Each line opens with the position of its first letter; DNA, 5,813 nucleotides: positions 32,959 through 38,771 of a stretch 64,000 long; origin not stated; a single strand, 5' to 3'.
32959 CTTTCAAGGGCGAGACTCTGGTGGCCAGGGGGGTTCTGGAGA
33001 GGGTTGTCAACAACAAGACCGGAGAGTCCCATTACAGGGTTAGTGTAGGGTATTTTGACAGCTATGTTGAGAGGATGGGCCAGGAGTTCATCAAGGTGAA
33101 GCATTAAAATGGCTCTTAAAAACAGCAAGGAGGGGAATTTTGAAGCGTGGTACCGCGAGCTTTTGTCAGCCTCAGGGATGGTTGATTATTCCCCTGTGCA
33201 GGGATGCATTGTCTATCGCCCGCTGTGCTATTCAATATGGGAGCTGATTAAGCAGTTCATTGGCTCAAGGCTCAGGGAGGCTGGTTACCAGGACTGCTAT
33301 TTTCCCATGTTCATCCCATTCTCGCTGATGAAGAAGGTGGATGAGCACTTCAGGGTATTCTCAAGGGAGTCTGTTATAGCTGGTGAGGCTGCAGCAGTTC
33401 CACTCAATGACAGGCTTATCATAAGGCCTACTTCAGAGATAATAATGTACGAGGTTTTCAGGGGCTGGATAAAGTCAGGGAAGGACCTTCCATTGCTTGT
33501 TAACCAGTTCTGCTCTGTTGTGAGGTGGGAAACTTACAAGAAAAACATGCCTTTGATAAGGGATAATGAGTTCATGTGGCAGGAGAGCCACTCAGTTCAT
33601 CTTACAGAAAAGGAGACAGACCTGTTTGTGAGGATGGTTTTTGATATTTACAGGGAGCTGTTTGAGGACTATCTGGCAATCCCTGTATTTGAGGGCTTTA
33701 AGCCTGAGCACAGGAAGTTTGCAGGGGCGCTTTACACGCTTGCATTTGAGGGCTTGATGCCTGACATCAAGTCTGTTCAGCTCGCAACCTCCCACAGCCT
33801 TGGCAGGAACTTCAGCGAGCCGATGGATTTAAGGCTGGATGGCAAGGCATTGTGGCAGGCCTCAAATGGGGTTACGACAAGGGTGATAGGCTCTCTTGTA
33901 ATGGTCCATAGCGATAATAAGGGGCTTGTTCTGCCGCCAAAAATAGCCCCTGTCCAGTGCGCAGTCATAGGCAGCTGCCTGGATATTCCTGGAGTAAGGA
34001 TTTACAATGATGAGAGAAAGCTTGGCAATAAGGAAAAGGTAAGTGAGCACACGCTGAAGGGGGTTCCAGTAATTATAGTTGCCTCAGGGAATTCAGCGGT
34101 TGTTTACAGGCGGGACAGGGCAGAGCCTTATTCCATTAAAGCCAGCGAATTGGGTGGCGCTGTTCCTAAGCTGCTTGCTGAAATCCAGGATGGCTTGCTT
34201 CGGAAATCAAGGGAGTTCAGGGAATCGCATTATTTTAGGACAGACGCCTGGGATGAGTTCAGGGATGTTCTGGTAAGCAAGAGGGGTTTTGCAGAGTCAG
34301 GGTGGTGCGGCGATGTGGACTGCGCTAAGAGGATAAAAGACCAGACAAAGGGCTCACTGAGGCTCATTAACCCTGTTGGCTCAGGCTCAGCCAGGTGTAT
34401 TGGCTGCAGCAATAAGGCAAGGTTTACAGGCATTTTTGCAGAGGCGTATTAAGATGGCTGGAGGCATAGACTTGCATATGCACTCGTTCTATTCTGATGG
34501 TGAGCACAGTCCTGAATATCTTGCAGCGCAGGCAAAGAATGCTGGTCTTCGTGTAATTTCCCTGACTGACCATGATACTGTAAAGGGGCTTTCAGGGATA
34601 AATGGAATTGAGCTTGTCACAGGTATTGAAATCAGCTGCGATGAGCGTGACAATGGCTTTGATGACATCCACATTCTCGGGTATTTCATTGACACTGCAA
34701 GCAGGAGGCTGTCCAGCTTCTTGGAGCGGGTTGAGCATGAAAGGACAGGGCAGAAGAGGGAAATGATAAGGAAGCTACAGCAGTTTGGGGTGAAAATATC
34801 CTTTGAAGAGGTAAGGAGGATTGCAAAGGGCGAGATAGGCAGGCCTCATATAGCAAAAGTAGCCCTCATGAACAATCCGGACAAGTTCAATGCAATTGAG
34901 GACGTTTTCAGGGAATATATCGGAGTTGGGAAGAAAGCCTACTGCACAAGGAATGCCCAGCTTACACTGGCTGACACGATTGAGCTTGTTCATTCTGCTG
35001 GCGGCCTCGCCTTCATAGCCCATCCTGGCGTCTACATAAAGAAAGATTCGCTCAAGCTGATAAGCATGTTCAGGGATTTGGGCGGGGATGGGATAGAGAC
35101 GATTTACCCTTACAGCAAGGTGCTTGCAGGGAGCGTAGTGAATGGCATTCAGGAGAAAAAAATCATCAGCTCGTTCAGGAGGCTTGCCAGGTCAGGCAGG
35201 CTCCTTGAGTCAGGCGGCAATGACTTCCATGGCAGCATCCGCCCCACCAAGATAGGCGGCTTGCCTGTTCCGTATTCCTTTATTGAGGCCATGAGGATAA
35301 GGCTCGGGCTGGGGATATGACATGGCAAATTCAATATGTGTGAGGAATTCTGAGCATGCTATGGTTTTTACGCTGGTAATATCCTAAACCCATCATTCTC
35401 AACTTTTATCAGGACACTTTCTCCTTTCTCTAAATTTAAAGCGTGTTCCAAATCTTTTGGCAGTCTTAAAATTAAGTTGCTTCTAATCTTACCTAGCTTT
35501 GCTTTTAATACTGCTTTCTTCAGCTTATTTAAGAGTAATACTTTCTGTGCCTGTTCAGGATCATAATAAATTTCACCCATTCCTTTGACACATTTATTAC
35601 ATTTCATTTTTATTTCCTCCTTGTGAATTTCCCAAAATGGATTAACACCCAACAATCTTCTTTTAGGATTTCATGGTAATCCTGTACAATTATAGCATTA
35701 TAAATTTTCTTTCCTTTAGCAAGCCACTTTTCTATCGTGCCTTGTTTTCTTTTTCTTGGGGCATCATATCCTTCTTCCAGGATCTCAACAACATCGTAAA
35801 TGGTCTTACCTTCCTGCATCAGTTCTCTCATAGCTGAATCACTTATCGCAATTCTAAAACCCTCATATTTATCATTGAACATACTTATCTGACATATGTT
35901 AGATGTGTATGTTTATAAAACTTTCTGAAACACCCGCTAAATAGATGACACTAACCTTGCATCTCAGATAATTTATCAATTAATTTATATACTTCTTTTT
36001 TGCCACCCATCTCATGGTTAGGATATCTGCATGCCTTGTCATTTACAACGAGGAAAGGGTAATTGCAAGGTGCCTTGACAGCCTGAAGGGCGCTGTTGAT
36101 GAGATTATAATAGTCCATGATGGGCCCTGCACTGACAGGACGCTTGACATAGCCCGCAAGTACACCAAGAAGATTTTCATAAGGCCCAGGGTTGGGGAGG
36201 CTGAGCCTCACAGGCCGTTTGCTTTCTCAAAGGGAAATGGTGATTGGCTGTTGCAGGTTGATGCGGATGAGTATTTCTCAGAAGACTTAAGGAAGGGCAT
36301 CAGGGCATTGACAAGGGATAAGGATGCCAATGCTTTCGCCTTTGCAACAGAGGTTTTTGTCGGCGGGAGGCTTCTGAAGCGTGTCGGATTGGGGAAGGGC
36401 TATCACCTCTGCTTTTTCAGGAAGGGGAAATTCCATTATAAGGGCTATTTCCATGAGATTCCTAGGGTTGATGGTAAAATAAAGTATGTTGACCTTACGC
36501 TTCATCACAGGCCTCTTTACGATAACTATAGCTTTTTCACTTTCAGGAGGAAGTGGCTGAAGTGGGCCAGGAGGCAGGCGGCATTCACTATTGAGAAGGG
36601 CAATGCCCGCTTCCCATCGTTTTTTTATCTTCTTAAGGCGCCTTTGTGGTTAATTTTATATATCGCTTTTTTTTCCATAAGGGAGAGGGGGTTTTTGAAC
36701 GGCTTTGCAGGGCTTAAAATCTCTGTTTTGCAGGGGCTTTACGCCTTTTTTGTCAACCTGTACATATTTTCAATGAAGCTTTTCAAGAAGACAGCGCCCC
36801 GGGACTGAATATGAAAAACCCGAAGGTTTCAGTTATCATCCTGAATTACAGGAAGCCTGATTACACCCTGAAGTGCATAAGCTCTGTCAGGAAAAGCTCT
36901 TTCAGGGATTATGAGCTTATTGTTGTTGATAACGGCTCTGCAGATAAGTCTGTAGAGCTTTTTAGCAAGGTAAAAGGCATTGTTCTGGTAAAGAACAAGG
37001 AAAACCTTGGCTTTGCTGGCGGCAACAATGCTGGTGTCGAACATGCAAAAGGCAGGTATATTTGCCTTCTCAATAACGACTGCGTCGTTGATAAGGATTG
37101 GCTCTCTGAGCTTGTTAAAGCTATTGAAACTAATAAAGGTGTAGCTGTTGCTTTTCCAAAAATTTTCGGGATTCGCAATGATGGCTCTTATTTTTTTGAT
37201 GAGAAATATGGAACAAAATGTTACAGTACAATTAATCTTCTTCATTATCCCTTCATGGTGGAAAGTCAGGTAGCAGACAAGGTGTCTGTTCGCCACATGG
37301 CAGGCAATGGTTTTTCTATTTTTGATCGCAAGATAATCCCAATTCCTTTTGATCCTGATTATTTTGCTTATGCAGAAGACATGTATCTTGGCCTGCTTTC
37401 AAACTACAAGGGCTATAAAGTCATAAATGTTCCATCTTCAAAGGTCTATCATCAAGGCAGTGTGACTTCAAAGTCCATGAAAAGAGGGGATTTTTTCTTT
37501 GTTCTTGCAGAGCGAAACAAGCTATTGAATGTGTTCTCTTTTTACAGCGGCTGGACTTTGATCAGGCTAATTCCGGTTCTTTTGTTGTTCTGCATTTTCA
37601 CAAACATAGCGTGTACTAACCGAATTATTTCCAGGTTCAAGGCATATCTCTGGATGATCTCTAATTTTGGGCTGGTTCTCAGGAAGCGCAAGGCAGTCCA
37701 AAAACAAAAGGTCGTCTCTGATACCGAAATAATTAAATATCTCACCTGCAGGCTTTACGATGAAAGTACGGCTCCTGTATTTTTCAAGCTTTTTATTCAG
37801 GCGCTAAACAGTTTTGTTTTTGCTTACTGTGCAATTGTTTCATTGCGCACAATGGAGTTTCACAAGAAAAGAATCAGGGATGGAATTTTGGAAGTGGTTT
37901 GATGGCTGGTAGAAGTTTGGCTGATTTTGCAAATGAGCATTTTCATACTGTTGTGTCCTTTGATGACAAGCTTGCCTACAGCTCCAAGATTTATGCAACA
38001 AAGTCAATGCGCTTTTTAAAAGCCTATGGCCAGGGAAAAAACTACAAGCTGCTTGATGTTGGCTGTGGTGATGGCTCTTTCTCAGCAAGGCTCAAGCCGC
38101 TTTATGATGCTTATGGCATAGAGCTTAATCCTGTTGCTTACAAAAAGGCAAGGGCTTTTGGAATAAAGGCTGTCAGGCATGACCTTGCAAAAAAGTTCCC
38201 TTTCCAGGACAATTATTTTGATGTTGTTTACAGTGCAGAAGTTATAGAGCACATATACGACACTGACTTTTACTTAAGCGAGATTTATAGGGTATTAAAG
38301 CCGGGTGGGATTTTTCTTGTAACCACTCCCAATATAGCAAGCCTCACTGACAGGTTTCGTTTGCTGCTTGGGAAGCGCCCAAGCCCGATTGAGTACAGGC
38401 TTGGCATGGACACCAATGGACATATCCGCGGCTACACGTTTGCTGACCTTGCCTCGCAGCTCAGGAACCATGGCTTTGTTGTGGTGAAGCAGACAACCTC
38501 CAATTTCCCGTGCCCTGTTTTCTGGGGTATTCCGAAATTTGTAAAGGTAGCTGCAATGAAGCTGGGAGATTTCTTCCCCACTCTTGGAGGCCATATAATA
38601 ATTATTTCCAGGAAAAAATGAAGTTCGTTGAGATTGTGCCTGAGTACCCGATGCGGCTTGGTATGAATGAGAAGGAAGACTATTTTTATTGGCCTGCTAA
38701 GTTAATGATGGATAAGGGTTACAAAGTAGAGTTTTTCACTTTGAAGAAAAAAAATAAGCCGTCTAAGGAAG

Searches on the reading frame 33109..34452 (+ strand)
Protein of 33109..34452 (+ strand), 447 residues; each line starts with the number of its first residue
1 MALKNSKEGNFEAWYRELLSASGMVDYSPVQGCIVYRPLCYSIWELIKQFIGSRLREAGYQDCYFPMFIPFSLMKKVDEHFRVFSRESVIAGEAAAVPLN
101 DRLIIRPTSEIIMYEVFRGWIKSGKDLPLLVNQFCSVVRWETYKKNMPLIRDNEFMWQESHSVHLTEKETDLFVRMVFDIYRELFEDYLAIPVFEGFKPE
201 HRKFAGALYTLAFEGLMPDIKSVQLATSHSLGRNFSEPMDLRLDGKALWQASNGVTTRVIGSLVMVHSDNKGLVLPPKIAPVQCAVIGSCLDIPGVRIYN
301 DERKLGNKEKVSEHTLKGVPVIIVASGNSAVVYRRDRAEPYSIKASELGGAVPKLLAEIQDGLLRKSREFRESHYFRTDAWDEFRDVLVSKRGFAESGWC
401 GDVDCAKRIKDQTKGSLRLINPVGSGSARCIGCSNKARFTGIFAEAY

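Call 23: search_protein_families(library=pfam, proteins=[window:33109-34452:+])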
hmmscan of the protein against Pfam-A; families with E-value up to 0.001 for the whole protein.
window:33109-34452:+ (447 aa): 2 families
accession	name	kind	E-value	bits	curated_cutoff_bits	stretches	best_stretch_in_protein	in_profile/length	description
PF00587.30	tRNA-synt_2b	-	3.3e-16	60.3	29.3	1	100-245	8-151/179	tRNA synthetase class II core domain (G, H, P, S and T)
PF09180.16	ProRS-C_1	-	2.2e-12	47.4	31.5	1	381-447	1-71/71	Prolyl-tRNA synthetase, C-terminal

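Call 30: find_homologous_proteins(query=window:33109-34452:+, max_evalue=1e-30)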
Query window:33109-34452:+ (447 aa): 7983 proteins with E <= 1e-30 among 8000 candidates; the best 120 are listed.
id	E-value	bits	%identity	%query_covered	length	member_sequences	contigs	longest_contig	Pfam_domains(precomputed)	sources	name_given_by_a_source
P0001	0.0e+0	1028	100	100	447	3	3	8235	PF00587.31,PF09180.17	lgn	-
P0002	6.1e-142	492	49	97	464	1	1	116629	PF00587.31,PF09180.17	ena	-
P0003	5.3e-141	489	50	100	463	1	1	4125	PF00587.31,PF09180.17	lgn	-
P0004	1.3e-139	484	49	100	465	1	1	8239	PF03129.26,PF00587.31,PF09180.17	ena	-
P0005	4.8e-139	482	48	100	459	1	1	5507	PF00587.31,PF09180.17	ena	-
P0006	6.7e-139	482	48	100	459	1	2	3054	PF00587.31,PF09180.17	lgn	-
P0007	1.3e-138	481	49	100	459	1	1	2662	PF03129.26,PF00587.31,PF09180.17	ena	-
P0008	5.0e-138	479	47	100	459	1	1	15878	PF03129.26,PF00587.31,PF09180.17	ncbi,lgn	-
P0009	1.1e-137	478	46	100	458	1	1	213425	PF03129.26,PF00587.31,PF09180.17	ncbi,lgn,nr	ncbi:proline--tRNA ligase [Candidatus Woesearchaeota archaeon]|nr:proline--tRNA ligase [Candidatus W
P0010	1.9e-137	477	47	100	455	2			PF00587.31,PF09180.17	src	-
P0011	3.4e-137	476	48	100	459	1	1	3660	PF00587.31,PF09180.17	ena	-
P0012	2.1e-136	473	48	100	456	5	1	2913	PF03129.26,PF00587.31,PF09180.17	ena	-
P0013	3.1e-136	473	45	100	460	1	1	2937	PF00587.31,PF09180.17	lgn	-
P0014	3.6e-136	473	48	100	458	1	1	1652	PF00587.31,PF09180.17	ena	-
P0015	6.1e-136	472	49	100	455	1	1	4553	PF03129.26,PF00587.31,PF09180.17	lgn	-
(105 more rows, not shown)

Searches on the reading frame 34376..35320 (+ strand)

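Call 28: search_protein_families(library=pfam, proteins=[window:34376-35320:+])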
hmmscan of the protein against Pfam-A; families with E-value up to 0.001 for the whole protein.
window:34376-35320:+ (314 aa): 1 family
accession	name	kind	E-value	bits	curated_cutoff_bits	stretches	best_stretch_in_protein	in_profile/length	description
PF02811.25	PHP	-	2.3e-08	35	26.4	1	32-91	1-68/164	PHP domain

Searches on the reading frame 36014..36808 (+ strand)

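Call 28: search_protein_families(library=pfam, proteins=[window:36014-36808:+])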
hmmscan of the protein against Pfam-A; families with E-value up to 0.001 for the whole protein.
window:36014-36808:+ (264 aa): 2 families
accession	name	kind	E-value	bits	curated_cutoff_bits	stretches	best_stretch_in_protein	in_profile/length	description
PF00535.33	Glycos_transf_2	-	2e-16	60.8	23.3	1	5-127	1-131/168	Glycosyl transferase family 2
PF13704.12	Glyco_tranf_2_4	-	1.4e-05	25.9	27.5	1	12-92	2-88/98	Glycosyl transferase family 2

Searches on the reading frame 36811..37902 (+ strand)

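Call 28: search_protein_families(library=pfam, proteins=[window:36811-37902:+])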
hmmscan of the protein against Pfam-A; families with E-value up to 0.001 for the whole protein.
window:36811-37902:+ (363 aa): 4 families
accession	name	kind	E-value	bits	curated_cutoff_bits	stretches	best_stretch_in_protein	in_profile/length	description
PF00535.33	Glycos_transf_2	-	1.1e-28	100.8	23.3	1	7-121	1-121/168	Glycosyl transferase family 2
PF13641.12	Glyco_tranf_2_3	-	2e-10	41.5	27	1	4-216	1-213/230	Glycosyltransferase like family 2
PF10111.15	Glyco_tranf_2_2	-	6.7e-10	39.3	27.3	1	27-136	21-142/276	Glycosyltransferase like family 2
PF13632.12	Glyco_trans_2_3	-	1.4e-05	25.5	27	1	83-289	1-193/198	Glycosyl transferase family group 2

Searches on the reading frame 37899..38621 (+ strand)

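Call 28: search_protein_families(library=pfam, proteins=[window:37899-38621:+])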
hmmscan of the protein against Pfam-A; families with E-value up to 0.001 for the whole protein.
window:37899-38621:+ (240 aa): 12 families
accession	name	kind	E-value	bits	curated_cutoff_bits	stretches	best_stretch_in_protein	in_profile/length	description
PF08241.18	Methyltransf_11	-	2e-21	76.9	21.2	1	52-141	1-95/95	Methyltransferase domain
PF13489.12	Methyltransf_23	-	1.2e-20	74.3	27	1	38-198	15-164/164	Methyltransferase domain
PF13649.12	Methyltransf_25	-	1.4e-16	61.4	27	1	52-137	2-97/97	Methyltransferase domain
PF13847.12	Methyltransf_31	-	2.1e-16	60.4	27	1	47-150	3-123/145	Methyltransferase domain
PF08242.18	Methyltransf_12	-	6.7e-13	49.6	30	1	52-139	1-98/98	Methyltransferase domain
PF07021.18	MetW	-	7.5e-09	35.9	21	1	50-161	16-128/193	Methionine biosynthesis protein MetW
PF01209.24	Ubie_methyltran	-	3.6e-08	33.5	20.1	1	41-141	41-151/233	ubiE/COQ5 methyltransferase family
PF03141.22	Methyltransf_29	-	1.9e-07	30.5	23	1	45-147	115-223/506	Putative S-adenosyl-L-methionine-dependent methyltransferase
PF02353.26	CMAS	-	4.5e-06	26.6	27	1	48-143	63-166/273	Mycolic acid cyclopropane synthetase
PF20922.3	Anamorsin_N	-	0.00027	21.1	27.1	0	102-145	47-91/163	Anamorsin, N-terminal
PF05148.21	Methyltransf_8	-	0.00038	20.8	27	1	47-142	72-157/219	Hypothetical methyltransferase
PF05219.18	DREV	-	0.00084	19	26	0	46-141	93-186/265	DREV methyltransferase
